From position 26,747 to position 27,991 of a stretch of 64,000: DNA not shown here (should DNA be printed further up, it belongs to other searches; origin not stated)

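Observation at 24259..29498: Candidate novel ion-driven envelope machine: MotB/OmpA-type subunit with a long periplasmic coiled coil, ExbB/TolQ/MotA-type channel and an FHA / coiled-coil / TM protein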

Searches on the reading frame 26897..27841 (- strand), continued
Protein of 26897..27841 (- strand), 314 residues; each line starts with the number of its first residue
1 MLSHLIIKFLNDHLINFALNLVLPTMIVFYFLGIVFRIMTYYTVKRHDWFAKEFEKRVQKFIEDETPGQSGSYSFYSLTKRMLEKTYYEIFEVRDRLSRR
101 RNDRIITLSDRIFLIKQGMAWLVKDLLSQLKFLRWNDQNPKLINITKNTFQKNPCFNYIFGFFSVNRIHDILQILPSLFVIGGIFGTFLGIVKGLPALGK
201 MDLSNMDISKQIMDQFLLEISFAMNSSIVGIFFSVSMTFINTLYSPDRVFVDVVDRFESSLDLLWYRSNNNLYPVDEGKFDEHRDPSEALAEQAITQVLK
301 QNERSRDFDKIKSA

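Call 57: search_protein_representatives(alignment_id=A1)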
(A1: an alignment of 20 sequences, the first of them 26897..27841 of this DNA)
Query: 20 sequences, 316 profile positions. Proteins with E-value up to 0.001 (for the whole library): 444; up to 1e-10: 208; up to 1e-30: 106. The best 150 are listed.
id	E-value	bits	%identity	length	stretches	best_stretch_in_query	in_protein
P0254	4.4e-116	403.7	-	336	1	6-302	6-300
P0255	6.4e-112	390.0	-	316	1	19-300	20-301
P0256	1.8e-111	388.5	-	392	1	10-305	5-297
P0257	2.2e-108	378.3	-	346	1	2-300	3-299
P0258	9.8e-104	363.1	-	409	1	10-299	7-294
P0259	1.8e-97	342.5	-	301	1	66-305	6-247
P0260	3.8e-97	341.4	-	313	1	14-301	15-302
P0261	1.7e-94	332.7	-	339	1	13-296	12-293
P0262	2.4e-93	328.9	-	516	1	6-278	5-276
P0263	1.1e-92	326.8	-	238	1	10-189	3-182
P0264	1.1e-92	326.8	-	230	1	83-306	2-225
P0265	2.5e-92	325.6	-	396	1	5-286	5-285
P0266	5.6e-92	324.4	-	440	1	6-276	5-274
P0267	2.2e-90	319.2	-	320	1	3-303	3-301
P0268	6.6e-90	317.6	-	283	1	118-300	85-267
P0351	2.6e-32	128.4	-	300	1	13-272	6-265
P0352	4.8e-32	127.5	-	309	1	12-269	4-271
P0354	1.0e-31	126.4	-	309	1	19-266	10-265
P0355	1.1e-31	126.3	-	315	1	18-291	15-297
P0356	1.2e-31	126.2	-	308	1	12-296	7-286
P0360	1.9e-30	122.3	-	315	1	19-293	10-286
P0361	2.1e-30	122.1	-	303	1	12-274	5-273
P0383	3.8e-27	111.4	-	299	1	12-267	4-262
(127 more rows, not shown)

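Call 65: find_related_loci(query=A7, collection=metagenome_contigs, flank=7000)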
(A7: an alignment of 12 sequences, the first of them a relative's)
Query A7 (315 aa) in metagenome_contigs; peptide patterns used: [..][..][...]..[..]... (x = any residue, [..] = any of these).
482 stretches matched a pattern; 182 encode a relative of the query (tblastn E <= 1e-3); the best 80 are kept; 80 distinct loci.
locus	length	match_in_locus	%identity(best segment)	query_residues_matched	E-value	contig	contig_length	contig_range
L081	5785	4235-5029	47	4-284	1e-87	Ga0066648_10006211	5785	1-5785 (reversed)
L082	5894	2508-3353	42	5-298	3e-80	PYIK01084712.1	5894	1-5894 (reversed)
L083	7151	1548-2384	43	17-298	3e-74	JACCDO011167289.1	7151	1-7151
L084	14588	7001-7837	43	17-298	4e-74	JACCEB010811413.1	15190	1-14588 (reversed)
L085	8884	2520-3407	43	17-315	4e-74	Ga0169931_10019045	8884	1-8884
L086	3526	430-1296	43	7-295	6e-73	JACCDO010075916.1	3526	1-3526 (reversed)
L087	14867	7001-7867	36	10-294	3e-62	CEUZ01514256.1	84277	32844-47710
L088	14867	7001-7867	36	9-294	1e-61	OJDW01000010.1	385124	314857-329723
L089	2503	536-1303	40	18-276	3e-61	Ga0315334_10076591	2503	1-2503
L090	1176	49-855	39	7-276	5e-64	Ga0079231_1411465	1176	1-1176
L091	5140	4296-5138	38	7-276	2e-60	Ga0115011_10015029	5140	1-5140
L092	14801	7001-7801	38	18-276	5e-59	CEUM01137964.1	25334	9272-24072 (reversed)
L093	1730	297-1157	35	10-293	8e-61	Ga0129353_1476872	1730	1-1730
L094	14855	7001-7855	36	3-298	8e-59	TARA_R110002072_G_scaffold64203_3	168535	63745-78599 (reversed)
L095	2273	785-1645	34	2-296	2e-59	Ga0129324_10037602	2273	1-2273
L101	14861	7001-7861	33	3-292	6e-49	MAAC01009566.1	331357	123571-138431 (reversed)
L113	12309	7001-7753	30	17-274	9e-30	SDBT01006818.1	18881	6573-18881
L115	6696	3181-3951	31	2-269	6e-29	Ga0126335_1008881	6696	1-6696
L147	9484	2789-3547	22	18-279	7e-26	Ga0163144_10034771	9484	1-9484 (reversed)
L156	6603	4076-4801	24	18-269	7e-25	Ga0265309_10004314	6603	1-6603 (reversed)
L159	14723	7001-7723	25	18-269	5e-25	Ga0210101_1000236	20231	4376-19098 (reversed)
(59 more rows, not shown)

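Call 69: list_cluster_members(proteins=[P0352, P0360, P0355, P0356, P0354, P0351, P0361, P0383, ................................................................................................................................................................, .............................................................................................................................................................])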
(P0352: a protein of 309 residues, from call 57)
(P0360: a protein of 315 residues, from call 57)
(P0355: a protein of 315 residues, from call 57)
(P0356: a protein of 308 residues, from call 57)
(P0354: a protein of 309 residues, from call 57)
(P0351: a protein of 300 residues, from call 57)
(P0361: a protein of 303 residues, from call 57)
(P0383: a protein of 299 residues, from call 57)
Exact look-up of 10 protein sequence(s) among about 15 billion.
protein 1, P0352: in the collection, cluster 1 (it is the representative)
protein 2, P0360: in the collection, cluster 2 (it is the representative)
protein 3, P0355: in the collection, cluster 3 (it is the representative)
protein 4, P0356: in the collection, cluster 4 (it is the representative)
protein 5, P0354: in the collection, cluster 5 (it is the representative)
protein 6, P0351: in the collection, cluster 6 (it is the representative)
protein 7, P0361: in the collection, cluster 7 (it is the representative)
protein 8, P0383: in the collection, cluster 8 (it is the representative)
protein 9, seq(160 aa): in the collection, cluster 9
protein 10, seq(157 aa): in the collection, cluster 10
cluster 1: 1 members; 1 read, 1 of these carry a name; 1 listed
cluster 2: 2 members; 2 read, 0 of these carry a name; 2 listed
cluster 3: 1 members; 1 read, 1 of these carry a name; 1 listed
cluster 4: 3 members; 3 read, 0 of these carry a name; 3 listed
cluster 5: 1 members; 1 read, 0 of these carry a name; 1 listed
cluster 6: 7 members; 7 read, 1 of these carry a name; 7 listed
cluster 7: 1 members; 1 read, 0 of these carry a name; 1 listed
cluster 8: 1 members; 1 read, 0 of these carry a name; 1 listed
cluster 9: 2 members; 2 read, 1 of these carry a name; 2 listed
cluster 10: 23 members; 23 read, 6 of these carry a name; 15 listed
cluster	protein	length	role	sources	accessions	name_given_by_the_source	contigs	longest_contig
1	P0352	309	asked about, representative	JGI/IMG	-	hypothetical protein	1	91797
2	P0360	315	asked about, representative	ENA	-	-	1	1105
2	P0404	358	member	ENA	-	-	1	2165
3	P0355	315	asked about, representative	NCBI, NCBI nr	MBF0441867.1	MAG: hypothetical protein HQK54_08190 [Oligoflexales bacterium] | hypothetical protein [Oligoflexales bacterium]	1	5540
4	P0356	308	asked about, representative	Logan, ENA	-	-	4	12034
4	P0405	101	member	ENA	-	-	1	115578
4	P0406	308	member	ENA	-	-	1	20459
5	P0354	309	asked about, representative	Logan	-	-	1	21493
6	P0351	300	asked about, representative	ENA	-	-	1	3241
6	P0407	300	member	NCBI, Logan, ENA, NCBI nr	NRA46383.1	MAG: hypothetical protein HRU09_15635 [Oligoflexales bacterium] | hypothetical protein [Oligoflexales bacterium]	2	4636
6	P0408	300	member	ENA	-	-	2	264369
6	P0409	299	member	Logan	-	-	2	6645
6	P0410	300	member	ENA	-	-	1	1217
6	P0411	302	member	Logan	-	-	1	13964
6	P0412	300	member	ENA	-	-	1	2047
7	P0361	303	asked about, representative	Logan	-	-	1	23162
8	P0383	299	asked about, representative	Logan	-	-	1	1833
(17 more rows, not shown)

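Call 71: search_protein_families(library=pfam, proteins=[L088:7917-8399:+, L084:7898-8371:+, L084:5427-6971:+, L101:5298-6995:+, L113:7798-8907:+, L147:4106-5461:+, L159:8192-9028:+, L115:4588-5343:+, L156:5327-6112:+], max_evalue=0.01)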
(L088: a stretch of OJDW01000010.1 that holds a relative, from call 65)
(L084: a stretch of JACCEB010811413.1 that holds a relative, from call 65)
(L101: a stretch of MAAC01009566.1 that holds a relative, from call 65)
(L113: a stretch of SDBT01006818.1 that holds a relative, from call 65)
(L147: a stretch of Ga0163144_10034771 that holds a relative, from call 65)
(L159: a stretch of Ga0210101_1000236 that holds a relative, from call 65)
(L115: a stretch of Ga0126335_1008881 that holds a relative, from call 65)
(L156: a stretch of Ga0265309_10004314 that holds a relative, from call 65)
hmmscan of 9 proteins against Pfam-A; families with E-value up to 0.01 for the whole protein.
L088:7917-8399:+ (160 aa): 1 family
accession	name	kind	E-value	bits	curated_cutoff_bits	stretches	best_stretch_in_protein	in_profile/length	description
PF00027.35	cNMP_binding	-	1.9e-21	76.3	27.5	1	33-118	3-89/89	Cyclic nucleotide-binding domain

L084:7898-8371:+ (157 aa): 1 family
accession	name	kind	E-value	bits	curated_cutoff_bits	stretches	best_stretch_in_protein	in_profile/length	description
PF00027.35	cNMP_binding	-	1.8e-18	66.7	27.5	1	32-118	3-88/89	Cyclic nucleotide-binding domain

L084:5427-6971:+ (514 aa): 2 families
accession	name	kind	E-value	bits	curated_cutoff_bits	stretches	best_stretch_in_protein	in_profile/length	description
PF00691.25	OmpA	-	3.1e-05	24.7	27.2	1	369-483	2-88/98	OmpA family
PF13677.11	MotB_plug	-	0.0014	18.6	24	1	8-43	9-44/58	Membrane MotB of proton-channel complex MotA/MotB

L101:5298-6995:+ (565 aa): 6 families
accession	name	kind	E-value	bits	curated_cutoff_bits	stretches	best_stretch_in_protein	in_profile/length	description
PF13870.11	CCDC113_CCDC96_CC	-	9.5e-05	22.6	31.6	1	181-304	6-130/177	CCDC113/CCDC96, coiled-coil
PF00691.25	OmpA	-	0.00013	22.6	27.2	1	410-529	2-92/98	OmpA family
PF07888.16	CALCOCO1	-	0.00076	18.9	36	1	143-356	41-234/496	Calcium binding and coiled-coil domain (CALCOCO1) like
PF19220.6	Rod_CreS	-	0.0022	17.5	100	1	138-367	12-245/359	Crescentin, rod domain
PF25450.1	Rab11-FIP3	-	0.0041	17.8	31.9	1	299-366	53-120/125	Rab11-FIP3-like domain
PF10828.13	DUF2570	-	0.0057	17.1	26.6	0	182-244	24-86/108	Protein of unknown function (DUF2570)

L113:7798-8907:+ (369 aa): 1 family
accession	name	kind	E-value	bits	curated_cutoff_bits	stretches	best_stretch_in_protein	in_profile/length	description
PF00226.36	DnaJ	-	0.00011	22.6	27.8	1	20-87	1-63/63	DnaJ domain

L147:4106-5461:+ (451 aa): 2 families
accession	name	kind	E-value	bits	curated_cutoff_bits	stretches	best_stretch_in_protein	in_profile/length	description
PF07690.21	MFS_1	-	1.3e-21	77.4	33.4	1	12-346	3-341/347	Major Facilitator Superfamily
PF06609.19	TRI12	-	0.00011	21.2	23.2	1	7-137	46-173/599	Fungal trichothecene efflux pump (TRI12)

L159:8192-9028:+ (278 aa): 2 families
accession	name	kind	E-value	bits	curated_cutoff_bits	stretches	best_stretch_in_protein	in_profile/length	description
PF00378.25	ECH_1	-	8.2e-59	199.4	27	1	26-277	1-248/251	Enoyl-CoA hydratase/isomerase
PF16113.10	ECH_2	-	1.5e-36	127.1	27.2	2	32-218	2-187/335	Enoyl-CoA hydratase/isomerase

L115:4588-5343:+ (251 aa): 0 families

L156:5327-6112:+ (261 aa): 2 families
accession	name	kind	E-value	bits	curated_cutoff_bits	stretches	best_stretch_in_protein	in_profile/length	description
PF00378.25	ECH_1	-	1.8e-55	188.5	27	1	10-261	1-249/251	Enoyl-CoA hydratase/isomerase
PF16113.10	ECH_2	-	7.6e-38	131.3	27.2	2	16-200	2-186/335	Enoyl-CoA hydratase/isomerase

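Call 76: find_related_loci(query=A1, collection=viral_contigs, flank=5000)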
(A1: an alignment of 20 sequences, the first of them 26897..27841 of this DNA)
Query A1 (314 aa) in viral_contigs; peptide patterns used: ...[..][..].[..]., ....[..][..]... (x = any residue, [..] = any of these).
35 stretches matched a pattern, but none encodes a relative of the query by tblastn (E <= 1e-3).

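Call 83: find_encoding_contigs(protein=P0112, flank=6000, max_places=2)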
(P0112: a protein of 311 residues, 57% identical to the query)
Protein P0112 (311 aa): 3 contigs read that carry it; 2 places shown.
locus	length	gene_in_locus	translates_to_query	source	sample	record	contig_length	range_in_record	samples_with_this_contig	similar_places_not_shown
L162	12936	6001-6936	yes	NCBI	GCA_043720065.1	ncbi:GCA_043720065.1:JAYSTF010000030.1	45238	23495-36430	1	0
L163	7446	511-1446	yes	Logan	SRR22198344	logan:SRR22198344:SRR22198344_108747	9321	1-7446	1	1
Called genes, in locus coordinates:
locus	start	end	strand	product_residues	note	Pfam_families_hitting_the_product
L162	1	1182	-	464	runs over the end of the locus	PF00675:Peptidase_M16, PF05193:Peptidase_M16_C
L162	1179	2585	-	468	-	PF00675:Peptidase_M16, PF05193:Peptidase_M16_C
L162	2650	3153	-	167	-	PF03748:FliL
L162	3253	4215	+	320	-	PF03734:YkuD, PF24125:Cds6_C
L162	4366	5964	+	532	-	-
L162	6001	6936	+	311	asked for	PF28082:ZorA-like_t1 (weak)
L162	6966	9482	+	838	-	PF16697:Yop-YscD_cpl, PF00498:FHA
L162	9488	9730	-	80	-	-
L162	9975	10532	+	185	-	PF14249:Tocopherol_cycl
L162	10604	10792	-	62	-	-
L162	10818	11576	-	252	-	PF08551:DUF1751, PF01694:Rhomboid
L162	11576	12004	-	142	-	PF00903:Glyoxalase, PF13468:Glyoxalase_3, PF13669:Glyoxalase_4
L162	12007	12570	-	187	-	PF01230:HIT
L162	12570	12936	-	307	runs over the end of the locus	PF00574:CLP_protease, PF25145:NfeD1b_N, PF01343:Peptidase_S49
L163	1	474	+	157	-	?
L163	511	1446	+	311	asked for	PF28082:ZorA-like_t1 (weak)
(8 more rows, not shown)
